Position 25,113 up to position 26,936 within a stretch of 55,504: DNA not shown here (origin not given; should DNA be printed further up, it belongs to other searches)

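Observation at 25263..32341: Complete corrinoid-dependent methyl-transfer system built around a non-pyrrolysine MttB homologue in an apparently aerobic alphaproteobacterium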

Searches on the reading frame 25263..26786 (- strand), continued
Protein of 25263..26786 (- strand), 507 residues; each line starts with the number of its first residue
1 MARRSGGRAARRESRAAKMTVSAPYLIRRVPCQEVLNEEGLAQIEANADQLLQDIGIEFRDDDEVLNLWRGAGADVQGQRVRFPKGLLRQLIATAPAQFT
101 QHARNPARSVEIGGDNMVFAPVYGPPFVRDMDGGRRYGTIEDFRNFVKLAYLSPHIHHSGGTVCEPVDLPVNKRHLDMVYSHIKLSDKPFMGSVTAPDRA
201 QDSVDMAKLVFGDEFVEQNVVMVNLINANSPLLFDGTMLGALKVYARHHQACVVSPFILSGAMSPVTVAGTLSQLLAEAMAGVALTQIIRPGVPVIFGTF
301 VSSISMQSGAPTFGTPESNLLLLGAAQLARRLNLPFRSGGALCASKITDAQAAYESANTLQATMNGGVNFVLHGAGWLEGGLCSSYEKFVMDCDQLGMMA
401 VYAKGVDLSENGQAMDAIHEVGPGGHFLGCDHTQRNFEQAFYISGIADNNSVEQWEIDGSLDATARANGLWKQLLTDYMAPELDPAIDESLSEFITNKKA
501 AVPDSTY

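Call 34: find_encoding_contigs(protein=P0061, flank=10000, max_places=2)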
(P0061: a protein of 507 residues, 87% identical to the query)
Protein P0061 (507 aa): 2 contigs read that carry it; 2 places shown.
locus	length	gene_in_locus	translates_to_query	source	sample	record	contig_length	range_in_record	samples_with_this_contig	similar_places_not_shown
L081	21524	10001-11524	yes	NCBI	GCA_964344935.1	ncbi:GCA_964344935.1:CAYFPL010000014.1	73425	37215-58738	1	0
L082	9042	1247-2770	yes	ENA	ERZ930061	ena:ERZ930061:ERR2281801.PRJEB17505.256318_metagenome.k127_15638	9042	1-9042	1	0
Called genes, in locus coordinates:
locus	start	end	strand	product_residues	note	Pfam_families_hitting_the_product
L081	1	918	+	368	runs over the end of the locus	PF00296:Bac_luciferase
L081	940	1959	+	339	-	PF00296:Bac_luciferase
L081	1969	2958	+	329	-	PF02900:LigB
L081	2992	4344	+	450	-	PF00355:Rieske, PF19301:LigXa_C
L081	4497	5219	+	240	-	PF02607:B12-binding_2, PF02310:B12-binding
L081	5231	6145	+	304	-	PF00809:Pterin_bind, PF03599:CdhD (weak)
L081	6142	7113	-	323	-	PF01965:DJ-1_PfpI, PF00165:HTH_AraC (weak), PF12833:HTH_18, PF00165:HTH_AraC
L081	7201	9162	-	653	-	PF00111:Fer2 (weak), PF17650:RACo_linker (weak), PF17651:Raco_middle, PF14574:RACo_C_ter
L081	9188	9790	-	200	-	PF07796:DUF1638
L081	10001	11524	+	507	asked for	PF06253:MTTB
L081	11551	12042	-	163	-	PF13581:HATPase_c_2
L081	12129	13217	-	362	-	PF10994:DUF2817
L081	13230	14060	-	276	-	PF00561:Abhydrolase_1, PF12146:Hydrolase_4 (faint), PF12697:Abhydrolase_6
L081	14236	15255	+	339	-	PF12833:HTH_18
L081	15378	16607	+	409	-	PF13433:Peripla_BP_5, PF13458:Peripla_BP_6, PF01094:ANF_receptor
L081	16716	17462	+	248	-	PF13476:AAA_23 (weak), PF00005:ABC_tran, PF13304:AAA_21 (faint), PF12399:BCA_ABC_TP_C (weak)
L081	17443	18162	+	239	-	PF00005:ABC_tran, PF13304:AAA_21 (faint)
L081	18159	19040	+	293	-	PF02653:BPD_transp_2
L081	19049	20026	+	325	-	PF02653:BPD_transp_2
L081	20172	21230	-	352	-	PF00296:Bac_luciferase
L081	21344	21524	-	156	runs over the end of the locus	PF07310:PAS_5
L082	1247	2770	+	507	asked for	PF06253:MTTB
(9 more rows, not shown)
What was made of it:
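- Checked: The same six-gene cassette occurs in an 87%-identical relative with entirely different flanks (L081, call 34).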

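Call 36: search_protein_families(library=pfam, proteins=[L063:13034-14065:-, L053:12433-13125:+, L080:12937-15447:+, L029:13580-15703:+, L070:5320-5976:-, L029:5323-6588:-, L060:19843-20679:+, L041:5267-6184:-, L028:13153-13776:-, L070:17499-18359:-], max_evalue=0.00001)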
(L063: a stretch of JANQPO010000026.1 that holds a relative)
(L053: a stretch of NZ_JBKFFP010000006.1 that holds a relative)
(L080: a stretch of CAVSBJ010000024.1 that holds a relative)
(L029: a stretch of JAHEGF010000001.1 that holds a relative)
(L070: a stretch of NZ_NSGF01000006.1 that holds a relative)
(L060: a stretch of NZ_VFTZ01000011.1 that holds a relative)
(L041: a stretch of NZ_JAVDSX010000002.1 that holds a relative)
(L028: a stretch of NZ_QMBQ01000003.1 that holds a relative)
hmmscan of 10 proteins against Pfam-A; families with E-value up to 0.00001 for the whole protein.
L063:13034-14065:- (343 aa): 1 family
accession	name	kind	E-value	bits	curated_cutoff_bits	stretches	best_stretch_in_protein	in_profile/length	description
PF02574.22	S-methyl_trans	-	1.1e-61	209.7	22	1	18-295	1-282/283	Homocysteine S-methyltransferase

L053:12433-13125:+ (230 aa): 0 families

L080:12937-15447:+ (836 aa): 5 families
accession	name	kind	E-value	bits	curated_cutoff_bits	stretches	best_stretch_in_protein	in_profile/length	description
PF01571.26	GCV_T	-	6.4e-69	232.5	25.6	1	428-723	2-254/255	Aminomethyltransferase folate-binding domain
PF01266.30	DAO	-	8.5e-69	233.2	27.9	1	7-368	2-353/353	FAD dependent oxidoreductase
PF08669.17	GCV_T_C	-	5.8e-19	68.2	25.9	1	749-828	2-80/80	Glycine cleavage T-protein C-terminal barrel domain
PF16350.10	FAO_M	-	1.2e-18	67.5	27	1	371-424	1-55/56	FAD dependent oxidoreductase central domain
PF13738.12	Pyr_redox_3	-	1.5e-08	34.7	30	0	117-210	44-139/305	Pyridine nucleotide-disulphide oxidoreductase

L029:13580-15703:+ (707 aa): 5 families
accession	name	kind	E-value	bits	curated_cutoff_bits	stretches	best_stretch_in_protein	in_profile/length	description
PF12034.13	YfbK_C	-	1.3e-69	234.5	25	1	520-705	1-184/184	Uncharacterized protein YfbK, C-terminal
PF12450.13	vWF_A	-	7.9e-33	112.8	25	1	237-328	4-94/94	von Willebrand factor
PF00092.34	VWA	-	3e-18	67.1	23.8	1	344-515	1-172/174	von Willebrand factor type A domain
PF13519.12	VWA_2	-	1.9e-16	61.1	27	1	345-449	1-106/107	von Willebrand factor type A domain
PF13768.12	VWA_3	-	7.3e-10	39.5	27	1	344-501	2-153/155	von Willebrand factor type A domain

L070:5320-5976:- (218 aa): 1 family
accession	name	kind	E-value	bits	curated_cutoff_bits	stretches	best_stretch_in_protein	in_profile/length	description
PF12225.13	DUF5981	-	9e-28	96.2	23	1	96-186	4-94/95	Methylene-tetrahydrofolate reductase C terminal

L029:5323-6588:- (421 aa): 1 family
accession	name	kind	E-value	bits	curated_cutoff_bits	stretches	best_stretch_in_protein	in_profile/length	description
PF02219.23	MTHFR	-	1e-30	107.5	24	1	85-376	1-286/287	Methylenetetrahydrofolate reductase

L060:19843-20679:+ (278 aa): 1 family
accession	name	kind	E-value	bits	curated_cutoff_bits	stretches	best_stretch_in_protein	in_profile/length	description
PF12974.12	Phosphonate-bd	-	1.5e-13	51.2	27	1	105-270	70-221/242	ABC transporter, phosphonate, periplasmic substrate-binding protein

L041:5267-6184:- (305 aa): 1 family
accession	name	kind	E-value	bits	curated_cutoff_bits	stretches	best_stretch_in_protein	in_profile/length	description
PF02219.23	MTHFR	-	7.7e-09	35.7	24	1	53-225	52-225/287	Methylenetetrahydrofolate reductase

L028:13153-13776:- (207 aa): 0 families

L070:17499-18359:- (286 aa): 2 families
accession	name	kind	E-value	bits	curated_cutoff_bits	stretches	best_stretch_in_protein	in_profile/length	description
PF01381.28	HTH_3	-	1.9e-09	37.9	23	1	15-71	1-55/55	Helix-turn-helix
PF12844.13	HTH_19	-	4.9e-08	33.2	30.2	1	13-72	2-59/64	Helix-turn-helix domain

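Call 42: search_solved_structures(query=window:25263-26786:-, show_alignments=4)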
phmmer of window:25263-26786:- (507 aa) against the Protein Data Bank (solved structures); distinct sequences matched with E-value up to 0.001: 5.
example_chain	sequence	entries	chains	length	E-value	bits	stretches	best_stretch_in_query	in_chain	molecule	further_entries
4yyc_A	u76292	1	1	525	1e-236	789.1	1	6-505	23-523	Putative trimethylamine methyltransferase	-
2qne_A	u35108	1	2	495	1e-130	439.5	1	30-499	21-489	Putative methyltransferase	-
9yce_A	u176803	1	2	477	1.4e-130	439.1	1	30-499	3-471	Glycine betaine methyltransferase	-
7xcl_A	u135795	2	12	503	2.5e-30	108.5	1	47-493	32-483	Trimethylamine methyltransferase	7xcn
7xcm_A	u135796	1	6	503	3.3e-30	108.1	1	47-493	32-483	Trimethylamine methyltransferase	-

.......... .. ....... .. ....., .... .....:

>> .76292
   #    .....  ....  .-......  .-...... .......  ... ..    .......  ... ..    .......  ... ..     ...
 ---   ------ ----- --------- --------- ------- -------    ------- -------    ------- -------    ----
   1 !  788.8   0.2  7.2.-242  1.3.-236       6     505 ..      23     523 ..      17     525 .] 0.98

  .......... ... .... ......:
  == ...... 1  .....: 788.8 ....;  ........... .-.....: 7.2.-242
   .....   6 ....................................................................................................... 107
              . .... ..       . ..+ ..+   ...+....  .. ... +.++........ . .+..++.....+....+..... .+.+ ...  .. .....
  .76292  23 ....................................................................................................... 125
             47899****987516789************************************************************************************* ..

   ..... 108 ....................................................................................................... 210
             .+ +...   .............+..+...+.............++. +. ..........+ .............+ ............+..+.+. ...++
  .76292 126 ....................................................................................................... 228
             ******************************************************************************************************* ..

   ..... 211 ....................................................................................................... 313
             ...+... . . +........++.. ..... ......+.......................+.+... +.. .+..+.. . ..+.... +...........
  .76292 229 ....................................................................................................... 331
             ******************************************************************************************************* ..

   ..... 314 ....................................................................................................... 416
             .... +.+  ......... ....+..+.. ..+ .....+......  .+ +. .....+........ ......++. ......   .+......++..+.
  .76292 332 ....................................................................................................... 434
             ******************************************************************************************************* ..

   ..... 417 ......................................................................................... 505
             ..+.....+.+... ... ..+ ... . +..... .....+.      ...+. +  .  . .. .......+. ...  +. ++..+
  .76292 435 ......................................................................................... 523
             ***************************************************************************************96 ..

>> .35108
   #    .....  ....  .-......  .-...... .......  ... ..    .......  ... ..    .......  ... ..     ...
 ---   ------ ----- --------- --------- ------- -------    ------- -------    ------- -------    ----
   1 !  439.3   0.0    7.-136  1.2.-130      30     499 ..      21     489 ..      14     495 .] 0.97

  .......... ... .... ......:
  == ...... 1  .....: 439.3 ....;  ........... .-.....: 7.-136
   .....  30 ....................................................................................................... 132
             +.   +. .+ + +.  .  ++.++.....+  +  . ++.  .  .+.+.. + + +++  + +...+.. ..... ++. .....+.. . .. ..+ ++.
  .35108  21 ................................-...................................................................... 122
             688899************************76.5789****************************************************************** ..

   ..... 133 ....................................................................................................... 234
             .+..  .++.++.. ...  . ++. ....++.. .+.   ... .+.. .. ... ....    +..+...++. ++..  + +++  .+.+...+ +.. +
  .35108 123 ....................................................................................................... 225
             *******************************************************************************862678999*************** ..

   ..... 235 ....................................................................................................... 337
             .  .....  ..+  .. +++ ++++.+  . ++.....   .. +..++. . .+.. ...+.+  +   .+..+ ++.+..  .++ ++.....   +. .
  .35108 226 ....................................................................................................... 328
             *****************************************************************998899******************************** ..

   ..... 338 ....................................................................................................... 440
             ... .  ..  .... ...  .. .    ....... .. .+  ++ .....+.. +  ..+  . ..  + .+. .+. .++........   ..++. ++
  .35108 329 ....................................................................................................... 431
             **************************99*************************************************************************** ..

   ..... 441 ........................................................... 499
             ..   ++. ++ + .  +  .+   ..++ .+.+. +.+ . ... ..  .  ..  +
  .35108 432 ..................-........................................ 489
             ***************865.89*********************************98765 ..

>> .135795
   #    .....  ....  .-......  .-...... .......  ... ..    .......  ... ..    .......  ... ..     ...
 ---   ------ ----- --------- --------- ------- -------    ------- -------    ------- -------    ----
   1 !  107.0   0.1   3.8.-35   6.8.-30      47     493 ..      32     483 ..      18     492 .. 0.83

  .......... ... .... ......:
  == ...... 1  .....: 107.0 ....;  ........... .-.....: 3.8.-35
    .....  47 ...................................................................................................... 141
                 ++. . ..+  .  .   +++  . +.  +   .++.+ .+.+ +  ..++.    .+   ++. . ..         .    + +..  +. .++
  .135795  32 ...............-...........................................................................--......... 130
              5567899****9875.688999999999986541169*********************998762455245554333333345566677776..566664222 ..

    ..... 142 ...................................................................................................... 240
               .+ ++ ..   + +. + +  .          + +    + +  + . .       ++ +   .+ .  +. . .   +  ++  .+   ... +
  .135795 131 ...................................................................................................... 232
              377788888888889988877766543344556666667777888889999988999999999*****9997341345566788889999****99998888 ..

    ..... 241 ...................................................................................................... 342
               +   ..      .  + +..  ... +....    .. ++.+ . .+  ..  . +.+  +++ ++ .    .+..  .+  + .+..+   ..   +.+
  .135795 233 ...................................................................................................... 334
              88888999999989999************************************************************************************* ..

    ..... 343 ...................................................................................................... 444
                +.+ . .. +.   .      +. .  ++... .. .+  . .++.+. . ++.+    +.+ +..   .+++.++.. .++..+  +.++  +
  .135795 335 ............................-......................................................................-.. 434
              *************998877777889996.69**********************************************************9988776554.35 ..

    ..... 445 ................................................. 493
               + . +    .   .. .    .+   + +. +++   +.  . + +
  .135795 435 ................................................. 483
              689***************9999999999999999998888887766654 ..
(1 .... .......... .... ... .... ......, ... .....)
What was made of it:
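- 25263..26786 (-): mtgB-like gene: non-pyrrolysine MttB-superfamily substrate:corrinoid methyltransferase (507 aa), probable glycine betaine:corrinoid methyltransferase. Leu342 aligns with the pyrrolysine of 7XCL, as does Leu in DhMtgB and 4YYC (call 42).
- On Pyrrolysine-dependent trimethylamine methyltransferase MttB: Leu342 lies at the Pyl position (call 42).
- Leu occupies the pyrrolysine position (call 42).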

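Call 43: search_dna_similar(query=window:25263-26786:-, collection=plasmids, mode=protein, max_rows=40, max_evalue=1e-50)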
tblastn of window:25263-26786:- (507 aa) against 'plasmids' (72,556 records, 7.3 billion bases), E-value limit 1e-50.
Records with a match: 184; places in all: 223; records where one place covers at least 80% of the query: 140.
Best place of each record, by identity: 60-80% 9; <60% 175.
By first word of the organism name: Sinorhizobium 118; Leisingera 17; Mesorhizobium 9; Cereibacter 8; Paracoccus 4; Rhizobium 4; Shinella 3; Ruegeria 3; Phyllobacterium 2; Aminobacter 2; and 13 more.
By predicted mobility (MOB-suite, as given by PLSDB): conjugative 73; non-mobilizable 65; mobilizable 46.
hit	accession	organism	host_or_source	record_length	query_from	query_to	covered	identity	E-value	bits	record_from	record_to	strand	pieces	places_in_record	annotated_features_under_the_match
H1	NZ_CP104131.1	Sinorhizobium sp. K101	Phaseolus vulgaris,cell ...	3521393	22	505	95%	70.7%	0e+0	699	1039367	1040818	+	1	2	none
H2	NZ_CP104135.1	Sinorhizobium sp. C101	Phaseolus vulgaris,cell ...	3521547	22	505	95%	70.7%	0e+0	699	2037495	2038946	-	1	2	none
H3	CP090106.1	Sinorhizobium meliloti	Medicago,Cell culture,Plant nodule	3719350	22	505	95%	70.7%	0e+0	698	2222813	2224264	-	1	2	trimethylamine methyltransferase family protein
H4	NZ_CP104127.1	Sinorhizobium sp. M103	Phaseolus vulgaris,cell ...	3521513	22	499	94%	71.1%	0e+0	697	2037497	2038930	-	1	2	none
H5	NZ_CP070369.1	Paracoccus methylovorus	whole organism,grassland soil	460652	25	505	95%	70.1%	0e+0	696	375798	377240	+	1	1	trimethylamine methyltransferase family protein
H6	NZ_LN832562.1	Paracoccus aminovorans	-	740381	25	505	95%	69.9%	0e+0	687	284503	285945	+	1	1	trimethylamine methyltransferase family protein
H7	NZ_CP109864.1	Paracoccus aminovorans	bacteria,human fecal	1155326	25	505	95%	69.9%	0e+0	686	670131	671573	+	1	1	record has no annotation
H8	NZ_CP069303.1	Shinella sp. PSBB067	monoisolate,Minnesota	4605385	22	505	95%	69.4%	0e+0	693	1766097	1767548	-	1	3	none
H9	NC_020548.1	Azoarcus sp. KH32C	-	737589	18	505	96%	66.2%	0e+0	660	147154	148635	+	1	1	trimethylamine methyltransferase family protein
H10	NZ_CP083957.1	Mesorhizobium sp. B1-1-8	cell culture,soil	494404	24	507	95%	57.9%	0e+0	577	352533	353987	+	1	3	trimethylamine methyltransferase family protein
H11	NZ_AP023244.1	Mesorhizobium sp. 113-3-3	Lotus japonicus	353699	29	507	94%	58.2%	0e+0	570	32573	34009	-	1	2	trimethylamine methyltransferase family protein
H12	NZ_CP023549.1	Rhodobacter sp. CZR27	cell culture,paddy soil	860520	25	507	95%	57.1%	0e+0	579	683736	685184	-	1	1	trimethylamine methyltransferase family protein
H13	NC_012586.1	Sinorhizobium fredii NGR234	-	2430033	21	507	96%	56.1%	6e-180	567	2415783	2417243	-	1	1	record has no annotation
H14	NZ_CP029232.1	Sinorhizobium fredii CCBAU 45436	Glycine max,cell culture,plant root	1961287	21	507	96%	55.6%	2e-179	566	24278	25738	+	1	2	record has no annotation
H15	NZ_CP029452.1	Sinorhizobium fredii CCBAU 25509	Glycine soja,cell culture,plant root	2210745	21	507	96%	55.6%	3e-179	565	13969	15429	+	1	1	record has no annotation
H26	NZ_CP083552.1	Leisingera sp. M658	-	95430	25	507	95%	51.0%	1e-148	477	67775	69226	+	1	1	trimethylamine methyltransferase family protein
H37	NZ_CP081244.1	Phaeobacter inhibens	-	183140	24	503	95%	43.5%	3e-130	424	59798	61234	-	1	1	trimethylamine methyltransferase family protein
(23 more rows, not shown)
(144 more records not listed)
